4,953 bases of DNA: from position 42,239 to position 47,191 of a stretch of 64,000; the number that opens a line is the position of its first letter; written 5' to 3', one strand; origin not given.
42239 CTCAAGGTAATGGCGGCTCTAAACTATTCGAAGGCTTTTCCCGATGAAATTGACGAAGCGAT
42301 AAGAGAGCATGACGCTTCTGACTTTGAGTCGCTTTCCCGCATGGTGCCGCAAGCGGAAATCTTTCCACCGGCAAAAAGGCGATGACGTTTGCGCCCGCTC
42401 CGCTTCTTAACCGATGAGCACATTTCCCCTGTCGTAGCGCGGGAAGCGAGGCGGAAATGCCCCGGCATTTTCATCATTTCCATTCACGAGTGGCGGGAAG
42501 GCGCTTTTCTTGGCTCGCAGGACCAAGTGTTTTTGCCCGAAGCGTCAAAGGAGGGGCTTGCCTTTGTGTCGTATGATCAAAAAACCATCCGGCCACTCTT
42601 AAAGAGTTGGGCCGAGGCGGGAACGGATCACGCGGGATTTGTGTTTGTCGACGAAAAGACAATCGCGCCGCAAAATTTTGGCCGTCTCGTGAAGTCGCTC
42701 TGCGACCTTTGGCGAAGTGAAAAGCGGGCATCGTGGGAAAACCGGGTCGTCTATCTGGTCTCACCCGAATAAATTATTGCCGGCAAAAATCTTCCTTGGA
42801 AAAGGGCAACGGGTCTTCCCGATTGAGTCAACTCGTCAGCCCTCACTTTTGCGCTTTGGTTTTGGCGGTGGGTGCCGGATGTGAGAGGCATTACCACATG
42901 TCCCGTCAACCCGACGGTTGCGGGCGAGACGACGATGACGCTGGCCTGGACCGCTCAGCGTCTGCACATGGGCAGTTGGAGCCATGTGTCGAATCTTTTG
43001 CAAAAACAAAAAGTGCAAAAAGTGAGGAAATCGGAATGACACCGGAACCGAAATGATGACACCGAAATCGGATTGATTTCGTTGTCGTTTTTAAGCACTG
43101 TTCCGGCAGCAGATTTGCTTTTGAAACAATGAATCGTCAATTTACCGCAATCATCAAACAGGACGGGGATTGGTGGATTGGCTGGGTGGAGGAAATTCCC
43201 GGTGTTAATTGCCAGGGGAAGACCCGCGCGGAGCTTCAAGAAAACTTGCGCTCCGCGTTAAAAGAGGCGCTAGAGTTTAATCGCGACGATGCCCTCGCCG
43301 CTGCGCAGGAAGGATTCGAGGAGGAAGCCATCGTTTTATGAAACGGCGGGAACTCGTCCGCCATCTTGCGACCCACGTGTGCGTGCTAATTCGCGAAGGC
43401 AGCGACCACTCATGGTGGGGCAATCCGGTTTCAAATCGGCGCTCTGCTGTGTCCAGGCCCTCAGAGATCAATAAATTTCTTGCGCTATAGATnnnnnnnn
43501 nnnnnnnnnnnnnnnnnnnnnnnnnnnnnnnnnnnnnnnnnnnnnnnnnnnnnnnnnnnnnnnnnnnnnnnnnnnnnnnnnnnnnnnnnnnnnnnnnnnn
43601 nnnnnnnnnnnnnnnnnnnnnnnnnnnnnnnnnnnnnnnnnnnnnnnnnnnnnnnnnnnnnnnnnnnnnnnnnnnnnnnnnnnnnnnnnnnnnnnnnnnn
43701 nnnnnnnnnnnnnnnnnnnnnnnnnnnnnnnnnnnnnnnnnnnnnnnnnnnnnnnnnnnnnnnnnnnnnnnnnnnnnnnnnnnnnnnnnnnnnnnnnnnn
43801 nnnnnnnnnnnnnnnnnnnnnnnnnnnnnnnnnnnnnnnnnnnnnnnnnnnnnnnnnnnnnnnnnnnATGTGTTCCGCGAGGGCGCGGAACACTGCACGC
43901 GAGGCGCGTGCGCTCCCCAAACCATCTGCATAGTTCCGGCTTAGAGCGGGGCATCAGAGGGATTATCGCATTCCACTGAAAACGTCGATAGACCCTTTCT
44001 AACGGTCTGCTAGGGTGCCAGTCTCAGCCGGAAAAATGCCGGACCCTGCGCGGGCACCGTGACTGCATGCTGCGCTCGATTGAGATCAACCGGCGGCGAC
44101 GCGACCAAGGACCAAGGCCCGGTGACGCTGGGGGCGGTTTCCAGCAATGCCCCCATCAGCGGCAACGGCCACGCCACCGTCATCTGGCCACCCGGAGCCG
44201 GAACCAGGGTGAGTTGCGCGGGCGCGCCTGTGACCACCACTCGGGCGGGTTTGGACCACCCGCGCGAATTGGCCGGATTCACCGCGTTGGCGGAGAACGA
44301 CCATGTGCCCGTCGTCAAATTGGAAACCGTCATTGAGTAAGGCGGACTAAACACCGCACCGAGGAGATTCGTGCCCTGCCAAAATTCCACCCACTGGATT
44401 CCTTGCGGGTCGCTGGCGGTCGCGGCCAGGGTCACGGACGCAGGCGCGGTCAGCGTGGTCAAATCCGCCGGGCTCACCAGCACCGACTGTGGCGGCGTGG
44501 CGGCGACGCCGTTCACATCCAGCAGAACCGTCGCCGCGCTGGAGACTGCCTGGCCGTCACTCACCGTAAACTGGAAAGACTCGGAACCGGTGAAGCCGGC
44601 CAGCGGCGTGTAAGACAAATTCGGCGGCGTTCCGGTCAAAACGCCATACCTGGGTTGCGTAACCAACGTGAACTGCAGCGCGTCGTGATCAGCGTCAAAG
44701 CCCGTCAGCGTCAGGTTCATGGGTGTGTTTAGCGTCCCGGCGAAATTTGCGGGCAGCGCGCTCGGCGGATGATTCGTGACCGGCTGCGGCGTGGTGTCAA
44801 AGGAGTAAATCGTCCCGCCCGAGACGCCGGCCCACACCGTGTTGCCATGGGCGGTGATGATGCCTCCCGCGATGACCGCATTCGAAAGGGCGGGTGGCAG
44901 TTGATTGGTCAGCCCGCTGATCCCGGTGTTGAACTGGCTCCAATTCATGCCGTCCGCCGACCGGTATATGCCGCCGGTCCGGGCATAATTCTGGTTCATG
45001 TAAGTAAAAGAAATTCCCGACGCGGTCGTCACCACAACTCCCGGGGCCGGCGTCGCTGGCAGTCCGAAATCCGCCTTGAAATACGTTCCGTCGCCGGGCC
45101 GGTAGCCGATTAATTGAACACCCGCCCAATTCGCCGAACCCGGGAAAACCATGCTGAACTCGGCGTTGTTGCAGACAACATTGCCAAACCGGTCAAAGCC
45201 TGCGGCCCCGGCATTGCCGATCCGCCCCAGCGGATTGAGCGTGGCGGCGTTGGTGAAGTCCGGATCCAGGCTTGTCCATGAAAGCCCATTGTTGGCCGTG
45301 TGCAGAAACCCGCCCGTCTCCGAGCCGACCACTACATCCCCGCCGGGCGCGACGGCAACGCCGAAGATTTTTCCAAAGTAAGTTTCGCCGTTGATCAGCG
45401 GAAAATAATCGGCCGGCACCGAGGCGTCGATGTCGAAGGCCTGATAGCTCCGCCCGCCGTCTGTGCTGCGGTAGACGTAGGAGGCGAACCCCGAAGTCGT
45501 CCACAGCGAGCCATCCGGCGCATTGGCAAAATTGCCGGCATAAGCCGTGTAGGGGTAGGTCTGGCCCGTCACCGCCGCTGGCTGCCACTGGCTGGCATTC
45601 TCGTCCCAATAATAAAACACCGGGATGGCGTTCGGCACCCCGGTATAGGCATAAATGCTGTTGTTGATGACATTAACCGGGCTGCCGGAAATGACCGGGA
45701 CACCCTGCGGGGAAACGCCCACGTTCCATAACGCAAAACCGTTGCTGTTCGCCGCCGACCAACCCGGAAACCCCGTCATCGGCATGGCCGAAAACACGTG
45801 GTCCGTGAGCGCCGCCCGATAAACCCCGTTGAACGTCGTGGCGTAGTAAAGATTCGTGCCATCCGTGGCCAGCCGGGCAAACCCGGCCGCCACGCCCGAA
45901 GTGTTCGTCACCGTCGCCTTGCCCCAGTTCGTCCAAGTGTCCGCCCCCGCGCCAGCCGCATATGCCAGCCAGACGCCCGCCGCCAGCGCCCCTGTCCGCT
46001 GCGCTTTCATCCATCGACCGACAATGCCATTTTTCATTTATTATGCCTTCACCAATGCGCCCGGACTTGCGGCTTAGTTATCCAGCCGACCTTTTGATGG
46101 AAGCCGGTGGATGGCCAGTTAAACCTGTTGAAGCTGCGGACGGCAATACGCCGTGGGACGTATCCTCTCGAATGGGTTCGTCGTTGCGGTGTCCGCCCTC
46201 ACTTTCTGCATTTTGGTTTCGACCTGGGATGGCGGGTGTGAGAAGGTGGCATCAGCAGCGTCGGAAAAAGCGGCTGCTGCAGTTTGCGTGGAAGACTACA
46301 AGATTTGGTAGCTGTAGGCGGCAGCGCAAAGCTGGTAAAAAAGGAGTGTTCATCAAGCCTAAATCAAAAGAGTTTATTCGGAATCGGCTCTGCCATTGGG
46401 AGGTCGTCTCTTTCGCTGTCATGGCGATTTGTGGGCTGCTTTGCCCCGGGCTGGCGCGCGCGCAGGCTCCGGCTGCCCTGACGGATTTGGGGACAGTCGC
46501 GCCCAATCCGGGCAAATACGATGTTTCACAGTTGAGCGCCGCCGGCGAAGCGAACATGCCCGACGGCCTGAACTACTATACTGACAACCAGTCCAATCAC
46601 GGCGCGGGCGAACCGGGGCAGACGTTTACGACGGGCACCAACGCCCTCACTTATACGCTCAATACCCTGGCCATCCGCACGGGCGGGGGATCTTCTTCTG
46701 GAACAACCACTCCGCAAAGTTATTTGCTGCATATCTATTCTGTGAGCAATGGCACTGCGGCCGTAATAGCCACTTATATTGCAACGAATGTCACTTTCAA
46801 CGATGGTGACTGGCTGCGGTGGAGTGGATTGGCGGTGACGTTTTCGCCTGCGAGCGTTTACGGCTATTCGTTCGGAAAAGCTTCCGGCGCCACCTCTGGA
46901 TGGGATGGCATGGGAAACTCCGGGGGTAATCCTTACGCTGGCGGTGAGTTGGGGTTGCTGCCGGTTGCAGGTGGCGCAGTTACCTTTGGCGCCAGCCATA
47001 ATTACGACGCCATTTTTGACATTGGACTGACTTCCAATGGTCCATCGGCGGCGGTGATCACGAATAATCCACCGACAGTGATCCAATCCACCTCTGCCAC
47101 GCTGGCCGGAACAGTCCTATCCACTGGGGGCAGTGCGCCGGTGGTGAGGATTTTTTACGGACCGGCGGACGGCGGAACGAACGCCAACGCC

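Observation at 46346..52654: Giant surface protein fusing a PQQ-type propeller, sugar-binding modules and a diheme cytochrome c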

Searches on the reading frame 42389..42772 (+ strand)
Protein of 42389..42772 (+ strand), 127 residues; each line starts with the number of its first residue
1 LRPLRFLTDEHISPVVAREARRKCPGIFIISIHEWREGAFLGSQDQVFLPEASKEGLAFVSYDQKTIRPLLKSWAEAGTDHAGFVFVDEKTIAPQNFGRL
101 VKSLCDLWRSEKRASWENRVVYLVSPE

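Call 30: search_protein_families(library=pfam, proteins=[window:42389-42772:+], max_evalue=0.001)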
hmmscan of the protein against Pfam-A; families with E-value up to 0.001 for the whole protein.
window:42389-42772:+ (127 aa): 1 family
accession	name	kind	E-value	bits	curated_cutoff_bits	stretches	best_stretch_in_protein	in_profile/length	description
PF18478.7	PIN_10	-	0.00086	19.8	26.2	0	5-65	2-61/84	PIN like domain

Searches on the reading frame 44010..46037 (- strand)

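Call 9: search_protein_families(library=pfam, proteins=[window:44010-46037:-], max_evalue=1)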
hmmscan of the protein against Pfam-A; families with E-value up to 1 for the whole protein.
window:44010-46037:- (675 aa): 5 families
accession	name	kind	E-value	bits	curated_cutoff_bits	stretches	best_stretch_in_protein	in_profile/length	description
PF17963.7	Big_9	-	6e-13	49.9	23.6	1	422-504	1-86/89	Bacterial Ig domain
PF17957.7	Big_7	-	8.4e-10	39.6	24.1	1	516-580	1-67/70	Bacterial Ig domain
PF17892.7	Cadherin_5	-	2.4e-08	34.1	26.5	1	446-509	33-98/98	Cadherin-like domain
PF17803.7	Cadherin_4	-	0.0001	23.2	25.1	1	421-476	10-69/71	Bacterial cadherin-like domain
PF02012.26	BNR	-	0.25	11.9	27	0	189-199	1-11/12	BNR/Asp-box repeat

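Call 53: search_protein_families(library=ncbifam, proteins=[window:44010-46037:-], max_evalue=1)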
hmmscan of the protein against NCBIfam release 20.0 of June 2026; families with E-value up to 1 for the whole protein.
window:44010-46037:- (675 aa): 1 family
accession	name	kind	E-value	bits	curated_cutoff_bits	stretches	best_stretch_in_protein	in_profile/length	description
NF012211.1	tand_rpt_95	domain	1.9e-10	40.6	90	1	444-515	17-91/98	tandem-95 repeat protein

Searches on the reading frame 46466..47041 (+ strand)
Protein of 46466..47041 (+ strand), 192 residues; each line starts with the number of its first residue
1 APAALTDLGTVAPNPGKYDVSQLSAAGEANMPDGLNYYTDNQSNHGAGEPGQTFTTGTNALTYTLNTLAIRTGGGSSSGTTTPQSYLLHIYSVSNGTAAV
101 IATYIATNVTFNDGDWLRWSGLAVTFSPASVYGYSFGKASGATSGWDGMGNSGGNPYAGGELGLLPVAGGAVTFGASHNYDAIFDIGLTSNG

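Call 9: search_protein_families(library=pfam, proteins=[window:46466-47035:+], max_evalue=1)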
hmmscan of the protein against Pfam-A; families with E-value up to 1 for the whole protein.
window:46466-47035:+ (190 aa): 0 families

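Call 53: search_protein_families(library=ncbifam, proteins=[window:46466-47035:+], max_evalue=1)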
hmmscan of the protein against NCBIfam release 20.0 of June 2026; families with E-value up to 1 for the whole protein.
window:46466-47035:+ (190 aa): 1 family
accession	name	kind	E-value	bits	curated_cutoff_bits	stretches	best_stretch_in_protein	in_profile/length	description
NF003787.0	PRK05379.1-4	equivalog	0.19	10.7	449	1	106-126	82-102/346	bifunctional nicotinamide-nucleotide adenylyltransferase/Nudix hydroxylase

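Call 75: find_homologous_proteins(query=window:46466-47041:+)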
Query window:46466-47041:+ (192 aa): 91 proteins with E <= 0.001 among 795 candidates.
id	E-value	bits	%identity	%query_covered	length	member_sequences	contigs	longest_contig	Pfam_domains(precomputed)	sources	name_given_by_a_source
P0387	2.0e-76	274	68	99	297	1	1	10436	-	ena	-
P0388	6.0e-75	269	66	99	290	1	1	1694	-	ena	-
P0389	9.6e-71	256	63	98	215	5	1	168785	-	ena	-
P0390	8.7e-65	236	67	85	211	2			-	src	-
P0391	4.8e-64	234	64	92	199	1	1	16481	-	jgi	jgi:hypothetical protein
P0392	9.0e-64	233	64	92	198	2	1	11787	-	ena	-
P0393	1.7e-62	229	59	96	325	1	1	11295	-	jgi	jgi:hypothetical protein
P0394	3.5e-62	228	64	86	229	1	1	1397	-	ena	-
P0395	1.8e-61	225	58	96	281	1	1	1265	-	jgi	-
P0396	4.1e-61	224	60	96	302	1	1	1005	-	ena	-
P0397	4.5e-61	224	59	97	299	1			-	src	-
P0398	5.1e-61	224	56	96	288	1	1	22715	-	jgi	-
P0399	8.0e-61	223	56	97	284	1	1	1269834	-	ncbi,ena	-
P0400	1.8e-59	219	58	96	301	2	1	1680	-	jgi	-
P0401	8.5e-57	210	56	96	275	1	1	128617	-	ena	-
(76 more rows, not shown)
